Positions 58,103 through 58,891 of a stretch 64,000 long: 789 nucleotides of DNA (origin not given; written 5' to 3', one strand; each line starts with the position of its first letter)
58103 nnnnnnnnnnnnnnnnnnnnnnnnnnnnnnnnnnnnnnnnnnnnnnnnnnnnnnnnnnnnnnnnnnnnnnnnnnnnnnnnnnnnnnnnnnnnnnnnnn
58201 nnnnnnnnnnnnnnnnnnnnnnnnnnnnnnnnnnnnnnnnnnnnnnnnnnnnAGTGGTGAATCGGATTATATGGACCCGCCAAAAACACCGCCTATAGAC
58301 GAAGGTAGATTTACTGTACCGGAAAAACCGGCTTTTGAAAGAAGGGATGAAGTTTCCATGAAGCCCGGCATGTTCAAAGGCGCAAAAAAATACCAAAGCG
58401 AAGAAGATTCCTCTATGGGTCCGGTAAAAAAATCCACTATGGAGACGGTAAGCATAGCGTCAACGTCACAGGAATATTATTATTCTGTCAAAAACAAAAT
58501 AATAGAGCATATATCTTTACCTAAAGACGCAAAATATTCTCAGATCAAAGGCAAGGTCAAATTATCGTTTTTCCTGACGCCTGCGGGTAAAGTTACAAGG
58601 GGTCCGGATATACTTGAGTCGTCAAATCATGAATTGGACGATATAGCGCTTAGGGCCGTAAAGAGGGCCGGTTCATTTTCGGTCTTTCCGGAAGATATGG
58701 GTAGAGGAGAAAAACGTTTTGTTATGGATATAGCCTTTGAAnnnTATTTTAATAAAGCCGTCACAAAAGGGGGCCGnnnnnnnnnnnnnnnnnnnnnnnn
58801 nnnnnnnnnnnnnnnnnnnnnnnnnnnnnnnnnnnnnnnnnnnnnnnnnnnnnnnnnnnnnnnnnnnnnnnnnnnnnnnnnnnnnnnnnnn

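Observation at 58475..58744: Secretin carrying a C-terminal TonB_C/TolA-like domain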

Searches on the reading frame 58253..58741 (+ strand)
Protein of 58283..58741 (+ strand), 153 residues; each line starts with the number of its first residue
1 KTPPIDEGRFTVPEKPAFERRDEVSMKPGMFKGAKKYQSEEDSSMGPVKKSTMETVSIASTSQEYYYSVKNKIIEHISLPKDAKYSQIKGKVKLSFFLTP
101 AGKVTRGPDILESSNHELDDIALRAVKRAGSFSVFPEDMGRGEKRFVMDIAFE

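Call 3: search_protein_families(library=pfam, proteins=[window:58283-58741:+], max_evalue=10)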
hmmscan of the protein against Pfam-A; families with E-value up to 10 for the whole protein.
window:58283-58741:+ (153 aa): 2 families
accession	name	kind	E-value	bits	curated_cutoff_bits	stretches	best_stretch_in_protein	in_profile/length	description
PF03544.19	TonB_C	-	2.2e-10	41.3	24.6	1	76-140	2-64/79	Gram-negative bacterial TonB protein C-terminal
PF13103.11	TonB_2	-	0.0002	21.8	22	1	63-141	2-77/85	TonB C terminal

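Call 6: search_solved_structures(query=window:58283-58741:+, max_evalue=10, show_alignments=3)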
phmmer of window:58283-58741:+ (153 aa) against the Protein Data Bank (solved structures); distinct sequences matched with E-value up to 10: 11.
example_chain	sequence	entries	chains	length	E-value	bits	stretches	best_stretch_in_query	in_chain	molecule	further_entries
6sly_A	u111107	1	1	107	0.017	18.7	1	60-138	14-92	Protein TonB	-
5lw8_A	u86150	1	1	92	0.041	17.5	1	63-138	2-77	Protein TonB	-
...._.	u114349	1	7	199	1.4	12.5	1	96-148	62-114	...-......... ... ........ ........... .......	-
7kr2_A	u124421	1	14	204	1.4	12.5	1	96-148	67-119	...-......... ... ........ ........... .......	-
6vfs_L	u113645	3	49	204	1.4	12.5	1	96-148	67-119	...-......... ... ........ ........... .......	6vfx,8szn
5dkp_A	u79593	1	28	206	1.5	12.5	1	96-148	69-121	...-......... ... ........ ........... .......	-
6naq_A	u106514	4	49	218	1.6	12.3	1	96-148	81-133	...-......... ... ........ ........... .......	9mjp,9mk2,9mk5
6nah_A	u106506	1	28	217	1.6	12.3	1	96-148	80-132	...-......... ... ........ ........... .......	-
7zc8_B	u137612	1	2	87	1.6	12.3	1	76-118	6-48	Protein TonB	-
6naw_A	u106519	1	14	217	1.7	12.2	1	96-148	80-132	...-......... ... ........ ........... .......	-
6nay_A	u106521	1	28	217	1.7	12.2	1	96-148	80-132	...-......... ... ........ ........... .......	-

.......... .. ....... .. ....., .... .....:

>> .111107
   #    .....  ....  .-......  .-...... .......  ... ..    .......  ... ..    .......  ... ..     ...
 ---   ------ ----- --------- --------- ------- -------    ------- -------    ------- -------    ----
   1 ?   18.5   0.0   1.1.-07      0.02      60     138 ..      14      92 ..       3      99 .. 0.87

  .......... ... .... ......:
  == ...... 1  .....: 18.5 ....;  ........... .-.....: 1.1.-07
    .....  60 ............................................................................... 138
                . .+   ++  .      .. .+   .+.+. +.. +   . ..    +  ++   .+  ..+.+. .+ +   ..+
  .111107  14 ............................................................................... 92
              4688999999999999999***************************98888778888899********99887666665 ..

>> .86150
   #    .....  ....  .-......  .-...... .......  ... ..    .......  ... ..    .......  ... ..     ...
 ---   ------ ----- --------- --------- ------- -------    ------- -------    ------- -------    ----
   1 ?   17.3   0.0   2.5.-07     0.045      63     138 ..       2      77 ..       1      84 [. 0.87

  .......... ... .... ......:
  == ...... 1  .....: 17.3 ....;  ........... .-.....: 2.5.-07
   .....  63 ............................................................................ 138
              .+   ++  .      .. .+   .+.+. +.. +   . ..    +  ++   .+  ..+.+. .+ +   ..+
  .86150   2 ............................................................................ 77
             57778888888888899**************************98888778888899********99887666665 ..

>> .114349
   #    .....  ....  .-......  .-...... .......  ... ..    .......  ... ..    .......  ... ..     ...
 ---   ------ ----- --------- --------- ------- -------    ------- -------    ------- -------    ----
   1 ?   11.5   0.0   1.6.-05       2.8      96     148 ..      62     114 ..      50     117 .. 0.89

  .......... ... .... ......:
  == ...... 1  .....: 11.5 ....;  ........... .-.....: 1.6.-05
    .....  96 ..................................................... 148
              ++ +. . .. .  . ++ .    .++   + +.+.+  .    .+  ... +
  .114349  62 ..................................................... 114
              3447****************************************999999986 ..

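Call 20: search_solved_structures(query=A1, max_evalue=1, show_alignments=3)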
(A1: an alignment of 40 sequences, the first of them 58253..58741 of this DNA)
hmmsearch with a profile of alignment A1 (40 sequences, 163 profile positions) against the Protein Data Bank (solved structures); distinct sequences matched with E-value up to 1: 8.
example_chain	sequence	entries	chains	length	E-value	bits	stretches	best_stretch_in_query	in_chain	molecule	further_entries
6sly_A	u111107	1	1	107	1.1e-05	28.9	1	68-144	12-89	Protein TonB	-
5lw8_A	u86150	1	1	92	3.4e-05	27.2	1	73-144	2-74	Protein TonB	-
2m2k_A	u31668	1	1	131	0.017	18.4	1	88-148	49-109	HasB protein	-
6hyo_A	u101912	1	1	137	0.26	14.6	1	2-83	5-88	Serine/threonine-protein kinase ULK1,Gamma-aminobutyric acid receptor-associated protein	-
6i97_D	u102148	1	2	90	0.32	14.3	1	89-136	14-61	Protein TonB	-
6fip_A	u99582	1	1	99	0.39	14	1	89-136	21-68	Protein TonB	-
7zc8_B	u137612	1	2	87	0.63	13.3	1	86-134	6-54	Protein TonB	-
2gsk_B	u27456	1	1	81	0.9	12.9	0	88-122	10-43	protein TONB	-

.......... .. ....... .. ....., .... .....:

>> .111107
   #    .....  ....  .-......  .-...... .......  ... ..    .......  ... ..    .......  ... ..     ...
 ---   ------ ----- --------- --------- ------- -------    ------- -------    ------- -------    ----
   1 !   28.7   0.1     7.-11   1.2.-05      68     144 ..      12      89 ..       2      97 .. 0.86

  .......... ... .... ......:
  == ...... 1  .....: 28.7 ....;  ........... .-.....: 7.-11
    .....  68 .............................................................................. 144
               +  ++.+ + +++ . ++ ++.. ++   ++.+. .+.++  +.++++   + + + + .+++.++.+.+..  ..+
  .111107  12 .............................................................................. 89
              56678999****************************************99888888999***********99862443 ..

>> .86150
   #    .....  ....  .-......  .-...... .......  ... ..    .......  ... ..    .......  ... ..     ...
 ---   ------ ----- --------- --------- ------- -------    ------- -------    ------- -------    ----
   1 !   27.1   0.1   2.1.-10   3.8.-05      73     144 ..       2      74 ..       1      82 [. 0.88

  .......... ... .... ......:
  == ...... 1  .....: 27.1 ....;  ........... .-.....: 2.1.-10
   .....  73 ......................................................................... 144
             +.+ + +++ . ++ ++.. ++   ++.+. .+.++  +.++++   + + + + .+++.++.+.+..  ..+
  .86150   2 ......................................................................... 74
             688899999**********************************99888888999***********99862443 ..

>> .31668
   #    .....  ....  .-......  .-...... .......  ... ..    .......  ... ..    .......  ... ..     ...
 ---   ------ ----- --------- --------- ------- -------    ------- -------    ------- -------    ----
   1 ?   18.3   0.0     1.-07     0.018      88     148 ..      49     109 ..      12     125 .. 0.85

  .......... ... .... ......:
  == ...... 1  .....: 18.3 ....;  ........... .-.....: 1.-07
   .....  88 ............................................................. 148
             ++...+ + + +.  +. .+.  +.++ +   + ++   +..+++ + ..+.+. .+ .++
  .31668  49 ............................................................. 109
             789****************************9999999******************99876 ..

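Call 24: predict_structure(alignment_id=A1)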
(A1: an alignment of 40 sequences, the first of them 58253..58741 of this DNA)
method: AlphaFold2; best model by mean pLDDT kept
length: 163 residues; sequences in the alignment: 40
mean_pLDDT: 75.2   pTM: 0.51
mean pLDDT of the five models: 75.2, 74.4, 73.8, 73.8, 73.4
residues with pLDDT >= 90: 50; 70-90: 51; 50-70: 43; < 50: 19
segments of 3 or more residues with pLDDT < 50: 50-65
pLDDT, mean of each block of 10 residues (from residue 1): 59 58 67 69 53 42 54 89 88 80 94 89 91 90 88 92 88
secondary structure, 60 per line:
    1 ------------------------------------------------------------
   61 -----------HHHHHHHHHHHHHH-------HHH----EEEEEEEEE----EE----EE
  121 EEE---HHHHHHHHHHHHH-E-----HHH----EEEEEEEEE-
elements in order: H72-85 E100-108 E119-123 H127-139 E154-162

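Call 27: find_related_loci(query=A2, collection=genome_contigs, flank=6000)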
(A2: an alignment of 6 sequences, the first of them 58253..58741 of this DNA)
Query A2 (163 aa) in genome_contigs; peptide patterns used: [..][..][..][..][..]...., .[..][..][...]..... (x = any residue, [..] = any of these).
23 stretches matched a pattern; 4 encode a relative of the query (tblastn E <= 1e-3); 4 distinct loci.
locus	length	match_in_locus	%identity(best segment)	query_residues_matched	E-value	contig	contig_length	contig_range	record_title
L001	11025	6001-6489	63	1-163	1e-65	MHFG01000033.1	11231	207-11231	MAG: Omnitrophica bacterium RIFCSPHIGHO2_02_FULL_46_20 rifcsphigho2_02_scaffold_24917, whole genome shotgun sequence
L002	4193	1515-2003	60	1-163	2e-64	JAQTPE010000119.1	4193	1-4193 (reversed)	MAG: Candidatus Omnitrophota bacterium isolate STB_109 NODE_73703_length_4193_cov_3.404820_Sandtown_B, whole genome shot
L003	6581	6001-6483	63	2-163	3e-63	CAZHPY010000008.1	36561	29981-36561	MAG TPA_asm: uncultured Planctomycetia bacterium isolate binchicken_co220_179 genome assembly, contig: NODE_628_length_3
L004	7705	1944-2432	61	1-163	4e-63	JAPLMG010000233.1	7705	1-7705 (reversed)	MAG: Candidatus Omnitrophota bacterium isolate LacPavin_0920_SED3_MAG_48_12 LacPavin_0920_SED3_scaffold_490519, whole ge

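Call 28: fold_search(model_id=the predicted structure, library=pdb)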
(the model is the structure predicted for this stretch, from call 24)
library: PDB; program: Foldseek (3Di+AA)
matches with E <= 10: 135; with E <= 0.001: 4
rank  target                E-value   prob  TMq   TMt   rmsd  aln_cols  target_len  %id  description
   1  6sly_MODEL_1_A        6.3e-06  1.00  0.47  0.68   4.0        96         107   26  NMR solution structure of Helicobacter pylori TonB-CTD (residues 179-285) (released 2020-03-25)
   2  5lw8_MODEL_1_A        1.6e-05  1.00  0.45  0.74   2.5        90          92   26  NMR solution structure of Helicobacter pylori TonB-CTD (residues 194-285) (released 2016-10-19)
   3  2m2k_MODEL_1_A        5.1e-04  1.00  0.40  0.47   4.5        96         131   22  The structure of HasB CTD (released 2013-04-10)
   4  6fip_MODEL_1_A        9.2e-04  1.00  0.32  0.48   4.8        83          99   22  Solution NMR structure of Pseudomonas aeruginosa TonB CTD (released 2018-08-29)
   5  7zc8_B                1.1e-03  1.00  0.35  0.62   3.7        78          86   22  Crystal structure of the C-terminal domain of FusB, a TonB homologue (released 2022-08-17)
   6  2gsk_B                1.1e-03  1.00  0.33  0.59   3.1        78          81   27  Structure of the BtuB:TonB Complex (released 2006-06-13)
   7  7zc8_A                1.4e-03  1.00  0.36  0.62   2.7        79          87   22  Crystal structure of the C-terminal domain of FusB, a TonB homologue (released 2022-08-17)
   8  8rd6_MODEL_1_A        2.5e-03  1.00  0.33  0.52   3.5        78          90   27  the C-terminal domain of TonB protein from Salmonella enterica. (released 2024-01-17)
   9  2grx_C                2.8e-03  1.00  0.34  0.63   2.9        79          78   25  Crystal structure of TonB in complex with FhuA, E. coli outer membrane receptor for ferrichrome (released 2006-06-13)
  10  6s3w_MODEL_1_A        4.2e-03  1.00  0.41  0.52   3.8        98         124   18  Solution NMR Structure of TolAIII Bound to a Peptide Derived from the N-terminus of TolB (released 2020-03-25)
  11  9dc4_T                5.2e-03  1.00  0.38  0.67   2.4        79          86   24  Transferrin Binding Protein A in complex with transferrin binding protein B, transferrin and globular domain of TonB (released 2026-03-04)
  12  2x9a_B                5.5e-03  1.00  0.41  0.70   3.4        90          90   17  crystal structure of g3p from phage IF1 in complex with its coreceptor, the C-terminal domain of TolA (released 2010-12-01)
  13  1u07_A                5.5e-03  1.00  0.35  0.58   3.0        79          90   28  Crystal Structure of the 92-residue C-term. part of TonB with significant structural changes compared to shorter fragm (released 2004-11-30)
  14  4g7x_B                5.9e-03  1.00  0.39  0.58   3.5        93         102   15  Crystal structure of a complex between the CTXphi pIII N-terminal domain and the Vibrio cholerae TolA C-terminal domai (released 2012-08-29)
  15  1u07_B                8.8e-03  1.00  0.33  0.55   3.6        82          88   28  Crystal Structure of the 92-residue C-term. part of TonB with significant structural changes compared to shorter fragm (released 2004-11-30)
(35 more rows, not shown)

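Call 41: search_protein_representatives(alignment_id=A1)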
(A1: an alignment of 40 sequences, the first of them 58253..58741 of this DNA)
Query: 40 sequences, 163 profile positions. Proteins with E-value up to 0.001 (for the whole library): 10362; up to 1e-10: 344; up to 1e-30: 8. The best 150 are listed.
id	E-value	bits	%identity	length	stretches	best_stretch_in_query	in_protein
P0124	4.8e-51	189.4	-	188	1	1-163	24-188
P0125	2.4e-50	187.1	-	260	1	1-163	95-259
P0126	1.4e-49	184.6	-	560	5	50-146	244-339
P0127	8.2e-48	178.9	-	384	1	1-163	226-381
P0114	1.1e-43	165.5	-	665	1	1-163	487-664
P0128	2.1e-42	161.3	-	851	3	21-162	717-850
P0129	2.0e-39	151.6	-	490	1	1-163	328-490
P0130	3.8e-33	131.2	-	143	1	26-163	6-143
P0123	2.4e-30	122.1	-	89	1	80-163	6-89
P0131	6.0e-29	117.5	-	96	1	69-163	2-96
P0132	1.8e-28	116.0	-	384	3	72-162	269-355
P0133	1.3e-26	110.0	-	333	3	56-157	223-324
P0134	1.2e-25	106.8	-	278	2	68-162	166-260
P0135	1.3e-24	103.4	-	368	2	75-162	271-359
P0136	5.0e-24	101.5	-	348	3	50-162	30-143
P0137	3.1e-23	99.0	-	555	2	68-158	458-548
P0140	1.7e-21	93.3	-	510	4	48-160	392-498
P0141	2.5e-21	92.8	-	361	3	57-157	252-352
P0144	1.8e-19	86.7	-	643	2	72-162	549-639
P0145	3.0e-19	86.0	-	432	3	78-138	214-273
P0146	3.6e-19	85.7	-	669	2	12-151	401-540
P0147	3.8e-19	85.7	-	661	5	81-138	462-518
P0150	3.7e-18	82.4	-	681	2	33-157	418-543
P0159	7.1e-17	78.3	-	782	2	58-161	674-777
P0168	5.8e-16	75.3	-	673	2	67-151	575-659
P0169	8.9e-16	74.7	-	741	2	55-162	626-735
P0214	9.4e-14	68.1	-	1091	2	43-162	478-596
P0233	3.7e-13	66.2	-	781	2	55-162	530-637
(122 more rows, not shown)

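Call 43: search_protein_families(library=pfam, proteins=[P0144, P0146, P0150, P0159, P0168, P0169, P0214, P0233, P0128, P0126], max_evalue=0.001)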
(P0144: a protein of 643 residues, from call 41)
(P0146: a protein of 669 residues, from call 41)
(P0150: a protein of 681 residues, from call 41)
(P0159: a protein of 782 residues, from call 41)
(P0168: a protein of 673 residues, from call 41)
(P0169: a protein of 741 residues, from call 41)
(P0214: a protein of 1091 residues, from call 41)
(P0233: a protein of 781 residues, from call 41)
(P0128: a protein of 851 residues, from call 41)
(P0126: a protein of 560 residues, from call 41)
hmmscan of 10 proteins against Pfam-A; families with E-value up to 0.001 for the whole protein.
P0144 (643 aa): 4 families
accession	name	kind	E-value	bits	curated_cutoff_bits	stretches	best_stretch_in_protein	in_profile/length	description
PF00263.26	Secretin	-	3e-41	141.3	27.5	1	239-403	1-168/169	Bacterial type II and III secretion system protein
PF03544.19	TonB_C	-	6.9e-37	126.2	24.6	2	564-641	3-79/79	Gram-negative bacterial TonB protein C-terminal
PF13103.11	TonB_2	-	2.6e-18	66.4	22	2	550-634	2-84/85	TonB C terminal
PF13629.12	T2SS-T3SS_pil_N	-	1.6e-10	41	23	1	40-104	4-69/72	Pilus formation protein N terminal region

P0146 (669 aa): 4 families
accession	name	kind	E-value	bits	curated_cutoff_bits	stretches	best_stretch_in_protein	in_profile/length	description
PF00263.26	Secretin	-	6e-36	124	27.5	1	257-430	1-168/169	Bacterial type II and III secretion system protein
PF03544.19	TonB_C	-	4.2e-30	104.5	24.6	2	476-552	3-78/79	Gram-negative bacterial TonB protein C-terminal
PF13629.12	T2SS-T3SS_pil_N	-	2.7e-17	62.6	23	1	42-108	2-71/72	Pilus formation protein N terminal region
PF13103.11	TonB_2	-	7.2e-16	58.5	22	2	463-540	3-76/85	TonB C terminal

P0150 (681 aa): 4 families
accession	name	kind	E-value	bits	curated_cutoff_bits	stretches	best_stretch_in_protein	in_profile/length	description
PF00263.26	Secretin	-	2.8e-39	134.9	27.5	1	229-395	4-168/169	Bacterial type II and III secretion system protein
PF03544.19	TonB_C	-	9.4e-34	116.2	24.6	2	473-549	3-78/79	Gram-negative bacterial TonB protein C-terminal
PF13103.11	TonB_2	-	3.2e-14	53.3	22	1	460-536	3-75/85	TonB C terminal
PF13629.12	T2SS-T3SS_pil_N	-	7e-11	42.1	23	1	30-94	5-71/72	Pilus formation protein N terminal region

P0159 (782 aa): 4 families
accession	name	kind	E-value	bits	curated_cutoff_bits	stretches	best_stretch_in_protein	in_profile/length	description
PF00263.26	Secretin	-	3.3e-41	141.1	27.5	1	288-447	3-168/169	Bacterial type II and III secretion system protein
PF03544.19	TonB_C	-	2.1e-32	111.8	24.6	2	585-660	3-77/79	Gram-negative bacterial TonB protein C-terminal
PF13103.11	TonB_2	-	1.2e-11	44.9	22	2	690-771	3-82/85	TonB C terminal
PF13629.12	T2SS-T3SS_pil_N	-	5.6e-10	39.2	23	1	99-148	20-69/72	Pilus formation protein N terminal region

P0168 (673 aa): 4 families
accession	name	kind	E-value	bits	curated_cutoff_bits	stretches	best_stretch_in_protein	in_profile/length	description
PF00263.26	Secretin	-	1.2e-33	116.5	27.5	1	267-433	1-168/169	Bacterial type II and III secretion system protein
PF03544.19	TonB_C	-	4e-25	88.5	24.6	2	595-672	3-78/79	Gram-negative bacterial TonB protein C-terminal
PF13629.12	T2SS-T3SS_pil_N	-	7.3e-18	64.5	23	1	45-110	2-70/72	Pilus formation protein N terminal region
PF13103.11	TonB_2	-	5.7e-12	46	22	1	581-654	2-72/85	TonB C terminal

P0169 (741 aa): 4 families
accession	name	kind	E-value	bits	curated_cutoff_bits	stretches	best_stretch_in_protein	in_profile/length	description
PF00263.26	Secretin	-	1.3e-43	148.9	27.5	1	298-459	1-169/169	Bacterial type II and III secretion system protein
PF03544.19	TonB_C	-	5.7e-36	123.3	24.6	2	660-737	3-79/79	Gram-negative bacterial TonB protein C-terminal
PF13629.12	T2SS-T3SS_pil_N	-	1.3e-12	47.7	23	1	104-167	5-71/72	Pilus formation protein N terminal region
PF13103.11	TonB_2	-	3.1e-11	43.7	22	1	648-730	4-84/85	TonB C terminal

P0214 (1091 aa): 4 families
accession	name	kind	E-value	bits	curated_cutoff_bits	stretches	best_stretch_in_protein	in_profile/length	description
PF00263.26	Secretin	-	5.8e-42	143.6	27.5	1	273-429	2-168/169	Bacterial type II and III secretion system protein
PF03544.19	TonB_C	-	1.6e-22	80.2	24.6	2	533-597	15-78/79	Gram-negative bacterial TonB protein C-terminal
PF13629.12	T2SS-T3SS_pil_N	-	3.4e-19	68.7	23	1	65-130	3-71/72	Pilus formation protein N terminal region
PF13103.11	TonB_2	-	4.4e-17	62.4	22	2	510-588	3-79/85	TonB C terminal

P0233 (781 aa): 4 families
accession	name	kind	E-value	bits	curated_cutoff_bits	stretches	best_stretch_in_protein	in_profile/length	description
PF00263.26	Secretin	-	1.9e-40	138.7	27.5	1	246-408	1-168/169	Bacterial type II and III secretion system protein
PF03544.19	TonB_C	-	3.6e-30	104.7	24.6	2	562-637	3-77/79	Gram-negative bacterial TonB protein C-terminal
PF13103.11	TonB_2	-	1.2e-12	48.2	22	2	548-630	2-82/85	TonB C terminal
PF13629.12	T2SS-T3SS_pil_N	-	1.5e-10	41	23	1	43-102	7-65/72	Pilus formation protein N terminal region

P0128 (851 aa): 6 families
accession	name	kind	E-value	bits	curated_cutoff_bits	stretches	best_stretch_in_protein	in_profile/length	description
PF00263.26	Secretin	-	7.2e-44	149.8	27.5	1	305-476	3-168/169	Bacterial type II and III secretion system protein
PF03958.22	Secretin_N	-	3e-26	91.9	28.2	2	123-182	1-67/69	Bacterial type II/III secretion system short domain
PF03544.19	TonB_C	-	1.3e-17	64.4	24.6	2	786-851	14-78/79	Gram-negative bacterial TonB protein C-terminal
PF13103.11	TonB_2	-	6.4e-17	61.9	22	1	765-836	1-73/85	TonB C terminal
PF21305.2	type_II_gspD_N0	-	6e-05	23.3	27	1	38-103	1-71/71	GspD-like, N0 domain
PF07660.19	STN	-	0.00021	21.5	28.4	1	59-103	2-49/52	Secretin and TonB N terminus short domain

P0126 (560 aa): 3 families
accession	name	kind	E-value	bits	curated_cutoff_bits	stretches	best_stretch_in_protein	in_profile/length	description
PF03544.19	TonB_C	-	4e-85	280.8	24.6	5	397-470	5-79/79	Gram-negative bacterial TonB protein C-terminal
PF13103.11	TonB_2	-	1.7e-48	163.1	22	5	267-345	2-77/85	TonB C terminal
PF06519.16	TolA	-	6.8e-14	52.3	25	0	262-342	9-83/96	TolA C-terminal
